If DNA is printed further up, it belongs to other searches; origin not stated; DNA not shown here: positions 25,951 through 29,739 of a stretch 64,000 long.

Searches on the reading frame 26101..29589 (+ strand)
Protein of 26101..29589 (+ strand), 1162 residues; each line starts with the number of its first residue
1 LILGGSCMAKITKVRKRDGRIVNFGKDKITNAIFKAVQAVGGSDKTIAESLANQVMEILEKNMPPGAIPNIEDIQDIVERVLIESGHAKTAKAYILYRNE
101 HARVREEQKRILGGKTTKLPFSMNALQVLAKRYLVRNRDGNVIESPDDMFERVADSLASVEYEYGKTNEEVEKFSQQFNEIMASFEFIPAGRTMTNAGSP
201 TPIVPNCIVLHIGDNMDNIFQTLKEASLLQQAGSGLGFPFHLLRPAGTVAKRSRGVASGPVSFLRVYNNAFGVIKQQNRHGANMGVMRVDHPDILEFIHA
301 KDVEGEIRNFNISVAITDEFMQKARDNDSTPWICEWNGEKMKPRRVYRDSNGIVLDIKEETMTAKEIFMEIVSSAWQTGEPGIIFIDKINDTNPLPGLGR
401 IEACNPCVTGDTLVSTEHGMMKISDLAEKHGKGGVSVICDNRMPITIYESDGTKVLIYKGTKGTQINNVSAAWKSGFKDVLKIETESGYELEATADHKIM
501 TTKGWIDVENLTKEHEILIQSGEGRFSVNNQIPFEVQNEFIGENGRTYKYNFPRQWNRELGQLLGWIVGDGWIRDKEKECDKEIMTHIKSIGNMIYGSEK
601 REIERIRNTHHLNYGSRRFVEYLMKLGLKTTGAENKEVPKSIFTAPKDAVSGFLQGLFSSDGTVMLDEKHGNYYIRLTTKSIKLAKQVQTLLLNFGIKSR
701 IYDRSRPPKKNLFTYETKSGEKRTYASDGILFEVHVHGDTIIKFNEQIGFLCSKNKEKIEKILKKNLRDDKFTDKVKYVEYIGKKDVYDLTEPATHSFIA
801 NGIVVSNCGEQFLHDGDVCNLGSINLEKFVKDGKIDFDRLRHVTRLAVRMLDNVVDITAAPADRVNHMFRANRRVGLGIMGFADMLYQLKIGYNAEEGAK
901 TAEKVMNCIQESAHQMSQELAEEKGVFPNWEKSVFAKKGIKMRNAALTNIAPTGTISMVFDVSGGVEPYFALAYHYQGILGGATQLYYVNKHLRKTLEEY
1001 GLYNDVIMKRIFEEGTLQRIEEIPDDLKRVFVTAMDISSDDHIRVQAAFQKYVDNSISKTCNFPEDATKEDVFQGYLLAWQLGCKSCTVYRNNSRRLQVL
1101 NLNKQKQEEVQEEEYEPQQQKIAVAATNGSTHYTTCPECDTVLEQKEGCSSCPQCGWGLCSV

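Call 16: search_protein_families(library=pfam, proteins=[window:26101-29589:+])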
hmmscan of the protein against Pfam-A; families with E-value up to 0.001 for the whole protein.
window:26101-29589:+ (1162 aa): 5 families
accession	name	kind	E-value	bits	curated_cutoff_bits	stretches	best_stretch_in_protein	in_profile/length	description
PF02867.20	Ribonuc_red_lgC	-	8.7e-124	414.4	23.9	2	206-938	2-347/523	Ribonucleotide reductase, barrel domain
PF03477.21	ATP-cone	-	2.8e-24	85.9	25.8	1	13-102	2-87/88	ATP cone domain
PF00317.26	Ribonuc_red_lgN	-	2.7e-20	72.6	28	1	121-201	3-76/77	Ribonucleotide reductase, all-alpha domain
PF14890.11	Intein_splicing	-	8.9e-19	68.2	35.8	1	419-807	9-155/155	Intein splicing domain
PF14528.11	LAGLIDADG_3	-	1.5e-18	67.3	22.5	1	650-749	3-82/82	LAGLIDADG-like domain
